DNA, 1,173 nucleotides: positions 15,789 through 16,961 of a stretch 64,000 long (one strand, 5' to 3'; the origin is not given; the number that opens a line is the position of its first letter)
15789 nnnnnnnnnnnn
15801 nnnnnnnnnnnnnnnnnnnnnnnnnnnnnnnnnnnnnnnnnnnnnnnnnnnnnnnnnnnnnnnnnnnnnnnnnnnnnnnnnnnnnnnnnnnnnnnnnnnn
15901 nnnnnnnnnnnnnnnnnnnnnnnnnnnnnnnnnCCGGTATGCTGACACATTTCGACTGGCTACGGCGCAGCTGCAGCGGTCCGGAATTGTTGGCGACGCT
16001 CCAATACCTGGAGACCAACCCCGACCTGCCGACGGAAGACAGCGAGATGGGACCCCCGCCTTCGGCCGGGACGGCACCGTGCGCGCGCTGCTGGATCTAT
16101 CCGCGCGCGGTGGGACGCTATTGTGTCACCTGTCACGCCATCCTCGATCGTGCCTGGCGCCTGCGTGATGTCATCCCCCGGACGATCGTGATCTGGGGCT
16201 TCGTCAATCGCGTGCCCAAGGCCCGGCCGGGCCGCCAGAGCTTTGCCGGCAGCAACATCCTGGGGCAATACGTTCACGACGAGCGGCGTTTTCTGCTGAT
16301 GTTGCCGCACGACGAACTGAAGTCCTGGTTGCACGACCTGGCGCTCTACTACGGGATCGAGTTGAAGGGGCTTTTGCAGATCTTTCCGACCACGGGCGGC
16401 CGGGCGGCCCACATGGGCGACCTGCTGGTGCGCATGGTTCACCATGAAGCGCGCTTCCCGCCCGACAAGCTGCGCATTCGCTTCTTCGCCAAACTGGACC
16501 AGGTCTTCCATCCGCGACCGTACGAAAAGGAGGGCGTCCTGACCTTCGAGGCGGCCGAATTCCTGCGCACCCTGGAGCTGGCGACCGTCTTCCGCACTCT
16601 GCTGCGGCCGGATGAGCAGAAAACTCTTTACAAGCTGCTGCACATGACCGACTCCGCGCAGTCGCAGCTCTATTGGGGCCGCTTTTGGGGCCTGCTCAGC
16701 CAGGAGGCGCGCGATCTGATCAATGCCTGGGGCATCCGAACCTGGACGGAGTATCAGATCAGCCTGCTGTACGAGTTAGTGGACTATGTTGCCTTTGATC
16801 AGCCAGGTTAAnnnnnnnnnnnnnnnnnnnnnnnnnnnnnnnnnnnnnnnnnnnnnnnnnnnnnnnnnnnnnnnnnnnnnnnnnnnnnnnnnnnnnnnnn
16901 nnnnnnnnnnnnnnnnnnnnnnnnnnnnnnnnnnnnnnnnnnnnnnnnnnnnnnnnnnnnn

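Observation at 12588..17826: RAMP module is orphan: no CRISPR array, cas1/cas2, cas10 or small-subunit gene anywhere in 64 kb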

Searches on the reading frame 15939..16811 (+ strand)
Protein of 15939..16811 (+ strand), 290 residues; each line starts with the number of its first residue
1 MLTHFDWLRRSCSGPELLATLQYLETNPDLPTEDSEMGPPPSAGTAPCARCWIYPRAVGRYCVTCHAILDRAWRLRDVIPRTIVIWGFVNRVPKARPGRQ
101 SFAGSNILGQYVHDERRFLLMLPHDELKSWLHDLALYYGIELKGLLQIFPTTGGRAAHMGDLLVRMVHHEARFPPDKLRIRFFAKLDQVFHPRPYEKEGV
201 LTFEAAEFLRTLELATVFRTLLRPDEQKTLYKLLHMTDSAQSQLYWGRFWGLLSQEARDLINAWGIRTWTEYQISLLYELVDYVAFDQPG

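Call 7: search_protein_families(library=pfam, proteins=[window:15939-16811:+], max_evalue=1)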
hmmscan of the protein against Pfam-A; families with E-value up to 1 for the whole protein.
window:15939-16811:+ (290 aa): 2 families
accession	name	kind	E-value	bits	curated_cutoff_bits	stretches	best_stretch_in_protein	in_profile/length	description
PF12090.13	Spt20_SEP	-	0.14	12.3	27.1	1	216-244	111-139/177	Spt20, SEP domain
PF13911.12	AhpC-TSA_2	-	0.2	12.5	27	1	207-259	29-77/114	AhpC/TSA antioxidant enzyme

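Call 8: search_protein_families(library=ncbifam, proteins=[window:15939-16811:+], max_evalue=1)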
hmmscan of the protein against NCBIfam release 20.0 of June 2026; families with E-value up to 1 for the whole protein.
window:15939-16811:+ (290 aa): 1 family
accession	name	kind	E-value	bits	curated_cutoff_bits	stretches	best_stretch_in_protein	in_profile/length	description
NF049958.1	Cas10_III-i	exception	3.4e-121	404.2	175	1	1-287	1-294/295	type III-I CRISPR-associated protein Cas10i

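Call 9: search_protein_families(library=padloc, proteins=[window:15939-16811:+], max_evalue=1)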
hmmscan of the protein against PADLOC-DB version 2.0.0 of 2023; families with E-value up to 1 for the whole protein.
window:15939-16811:+ (290 aa): 1 family
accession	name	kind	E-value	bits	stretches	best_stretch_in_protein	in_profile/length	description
PDLC01616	TniQ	-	0.0095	14.7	1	121-197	6-77/126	CAS-I-F; associated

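Call 36: search_solved_structures(query=window:15939-16811:+, max_evalue=1)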
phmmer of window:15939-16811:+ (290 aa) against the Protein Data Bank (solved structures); distinct sequences matched with E-value up to 1: 0.

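Call 45: find_homologous_proteins(query=window:15939-16811:+, max_evalue=0.00001)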
Query window:15939-16811:+ (290 aa): 439 proteins with E <= 0.00001 among 1808 candidates; the best 120 are listed.
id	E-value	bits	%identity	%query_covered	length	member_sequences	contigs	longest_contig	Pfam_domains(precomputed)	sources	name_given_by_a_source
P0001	7.2e-201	684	100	100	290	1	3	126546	-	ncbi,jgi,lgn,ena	-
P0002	3.0e-160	551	81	100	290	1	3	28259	-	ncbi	-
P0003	2.2e-151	522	75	100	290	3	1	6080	-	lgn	-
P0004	5.3e-151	521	74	100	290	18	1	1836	-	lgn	-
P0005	8.6e-150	517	73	100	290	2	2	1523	-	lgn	-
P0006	1.5e-149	516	75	99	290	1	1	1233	-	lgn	-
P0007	3.7e-146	505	74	100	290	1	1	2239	-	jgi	jgi:hypothetical protein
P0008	9.7e-140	484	70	100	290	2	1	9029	-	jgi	jgi:hypothetical protein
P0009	2.0e-134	466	67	99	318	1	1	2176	-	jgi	jgi:hypothetical protein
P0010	3.1e-134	465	67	99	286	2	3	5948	-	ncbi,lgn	-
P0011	6.3e-134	464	68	100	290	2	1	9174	-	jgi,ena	-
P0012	1.1e-132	460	67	99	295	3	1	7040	-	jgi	jgi:hypothetical protein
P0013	1.3e-132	460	67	99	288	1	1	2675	-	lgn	-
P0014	1.9e-132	460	65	100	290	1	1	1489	-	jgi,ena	-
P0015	3.1e-132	459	66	99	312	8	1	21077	-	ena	-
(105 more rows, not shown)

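Call 53: predict_structure(alignment_id=A1)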
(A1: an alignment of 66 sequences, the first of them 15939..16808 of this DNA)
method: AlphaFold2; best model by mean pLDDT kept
length: 290 residues; sequences in the alignment: 66
mean_pLDDT: 88.4   pTM: 0.86
mean pLDDT of the five models: 88.4, 86.2, 84.3, 83.3, 81.9
residues with pLDDT >= 90: 196; 70-90: 72; 50-70: 11; < 50: 11
segments of 3 or more residues with pLDDT < 50: 97-104, 288-290
pLDDT, mean of each block of 10 residues (from residue 1): 91 96 88 72 85 88 94 92 94 64 67 92 91 89 95 88 93 90 93 92 95 94 94 89 91 95 92 94 65
secondary structure, 60 per line:
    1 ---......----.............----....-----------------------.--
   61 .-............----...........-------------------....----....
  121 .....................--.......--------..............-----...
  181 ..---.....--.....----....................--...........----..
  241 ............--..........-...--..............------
elements in order: H4-9 H14-26 H31-34 H63-74 E82-89 E109-112 E117-123 H124-141 E144-150 H159-172 E178-182 H186-190 H193-197 E202-204 H205-221 H224-234 H239-252 H255-264 H271-284
